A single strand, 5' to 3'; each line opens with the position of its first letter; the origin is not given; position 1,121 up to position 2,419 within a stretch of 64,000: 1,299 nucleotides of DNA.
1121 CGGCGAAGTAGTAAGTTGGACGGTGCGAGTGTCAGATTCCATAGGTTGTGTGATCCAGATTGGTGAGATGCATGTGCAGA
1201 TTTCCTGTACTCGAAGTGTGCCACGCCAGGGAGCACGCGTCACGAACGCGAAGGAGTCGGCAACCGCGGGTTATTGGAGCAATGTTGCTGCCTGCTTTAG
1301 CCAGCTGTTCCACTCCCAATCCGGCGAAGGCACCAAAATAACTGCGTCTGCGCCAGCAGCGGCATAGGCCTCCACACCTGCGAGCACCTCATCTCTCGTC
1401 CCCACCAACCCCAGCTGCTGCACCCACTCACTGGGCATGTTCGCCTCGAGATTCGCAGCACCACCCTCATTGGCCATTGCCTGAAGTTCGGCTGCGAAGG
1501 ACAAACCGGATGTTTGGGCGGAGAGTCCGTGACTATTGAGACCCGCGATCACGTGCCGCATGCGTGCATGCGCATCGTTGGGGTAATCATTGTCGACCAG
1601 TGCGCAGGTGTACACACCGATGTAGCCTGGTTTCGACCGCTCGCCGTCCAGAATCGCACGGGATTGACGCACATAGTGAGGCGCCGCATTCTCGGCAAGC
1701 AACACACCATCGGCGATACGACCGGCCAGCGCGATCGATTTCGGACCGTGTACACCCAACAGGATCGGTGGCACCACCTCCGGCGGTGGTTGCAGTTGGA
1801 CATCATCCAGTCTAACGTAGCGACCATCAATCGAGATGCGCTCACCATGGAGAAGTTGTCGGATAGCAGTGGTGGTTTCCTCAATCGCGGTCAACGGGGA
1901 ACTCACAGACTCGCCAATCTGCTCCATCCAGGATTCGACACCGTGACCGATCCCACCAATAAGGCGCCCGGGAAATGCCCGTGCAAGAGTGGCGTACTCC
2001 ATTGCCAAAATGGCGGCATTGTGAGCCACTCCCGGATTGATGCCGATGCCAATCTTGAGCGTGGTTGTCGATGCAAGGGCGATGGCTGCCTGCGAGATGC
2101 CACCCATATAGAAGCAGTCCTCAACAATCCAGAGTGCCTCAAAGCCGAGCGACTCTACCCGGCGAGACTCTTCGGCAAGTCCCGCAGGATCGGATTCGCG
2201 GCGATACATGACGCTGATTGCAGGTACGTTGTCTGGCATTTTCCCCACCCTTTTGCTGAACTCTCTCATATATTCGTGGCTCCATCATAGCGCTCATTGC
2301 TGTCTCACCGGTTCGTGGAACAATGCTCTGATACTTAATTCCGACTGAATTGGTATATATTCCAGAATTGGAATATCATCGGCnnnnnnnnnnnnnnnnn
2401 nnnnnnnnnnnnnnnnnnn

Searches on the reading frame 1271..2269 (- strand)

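Call 3: search_protein_families(library=pfam, proteins=[window:1271-2269:-], max_evalue=0.01)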
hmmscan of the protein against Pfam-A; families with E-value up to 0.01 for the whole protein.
window:1271-2269:- (332 aa): 1 family
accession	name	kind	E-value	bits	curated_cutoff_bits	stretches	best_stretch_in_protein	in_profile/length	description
PF00296.26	Bac_luciferase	-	3e-43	148.8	27.9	1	21-308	14-313/314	Luciferase-like monooxygenase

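Call 70: search_protein_families(library=ncbifam, proteins=[window:1271-2269:-], max_evalue=0.001)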
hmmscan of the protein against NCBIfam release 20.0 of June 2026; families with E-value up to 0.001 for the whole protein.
window:1271-2269:- (332 aa): 24 families
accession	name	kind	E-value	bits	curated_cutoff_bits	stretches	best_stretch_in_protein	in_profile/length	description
NF002619.0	PRK02271.1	equivalog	3.9e-30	105.3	276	1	29-312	14-305/329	5,10-methylenetetrahydromethanopterin reductase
TIGR03857.1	F420_MSMEG_2249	hypoth_equivalog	1.1e-28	100.5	218.4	1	20-234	5-223/329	TIGR03857 family LLM class F420-dependent oxidoreductase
TIGR03841.1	F420_Rv3093c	subfamily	1.3e-27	97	213.65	1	23-316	4-298/298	LLM class F420-dependent oxidoreductase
TIGR03555.1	F420_mer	equivalog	4.7e-27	95.2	348.7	1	37-311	20-303/325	5,10-methylenetetrahydromethanopterin reductase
TIGR03619.1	F420_Rv2161c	subfamily_domain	2.3e-20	73.2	166.9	1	62-311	51-244/247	TIGR03619 family F420-dependent LLM class oxidoreductase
TIGR04024.1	F420_NP1902A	hypoth_equivalog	5.2e-19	68.1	345.4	1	28-310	14-308/330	TIGR04024 family LLM class F420-dependent oxidoreductase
TIGR03620.1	F420_MSMEG_4141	subfamily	7.4e-18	64.9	219.8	1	26-316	15-262/280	TIGR03620 family F420-dependent LLM class oxidoreductase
TIGR03621.1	F420_MSMEG_2516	subfamily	6.5e-17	61.6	213.15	1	28-197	13-181/295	TIGR03621 family F420-dependent LLM class oxidoreductase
TIGR03842.1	F420_CPS_4043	hypoth_equivalog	1.1e-16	60.9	295.45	1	20-192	4-170/329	TIGR03842 family LLM class F420-dependent oxidoreductase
TIGR03564.1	F420_MSMEG_4879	subfamily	2e-16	60.4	234.25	1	32-191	2-162/265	TIGR03564 family F420-dependent LLM class oxidoreductase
TIGR03559.1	F420_Rv3520c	subfamily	6.7e-16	58.2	335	1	20-311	6-323/325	LLM class F420-dependent oxidoreductase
TIGR04465.1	ArgArg_F420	equivalog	8.2e-16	58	470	1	62-190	101-233/364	F420-dependent hydroxymycolic acid dehydrogenase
TIGR03557.1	F420_G6P_family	subfamily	2e-15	56.7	210.4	1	24-246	8-240/316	TIGR03557 family F420-dependent LLM class oxidoreductase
TIGR03854.1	F420_MSMEG_3544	hypoth_equivalog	1e-12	48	295.6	1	24-237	8-229/290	TIGR03854 family LLM class F420-dependent oxidoreductase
TIGR03885.1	flavin_revert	hypoth_equivalog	1.7e-11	43.9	398.7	1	64-196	55-189/315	TIGR03885 family FMN-dependent LLM class oxidoreductase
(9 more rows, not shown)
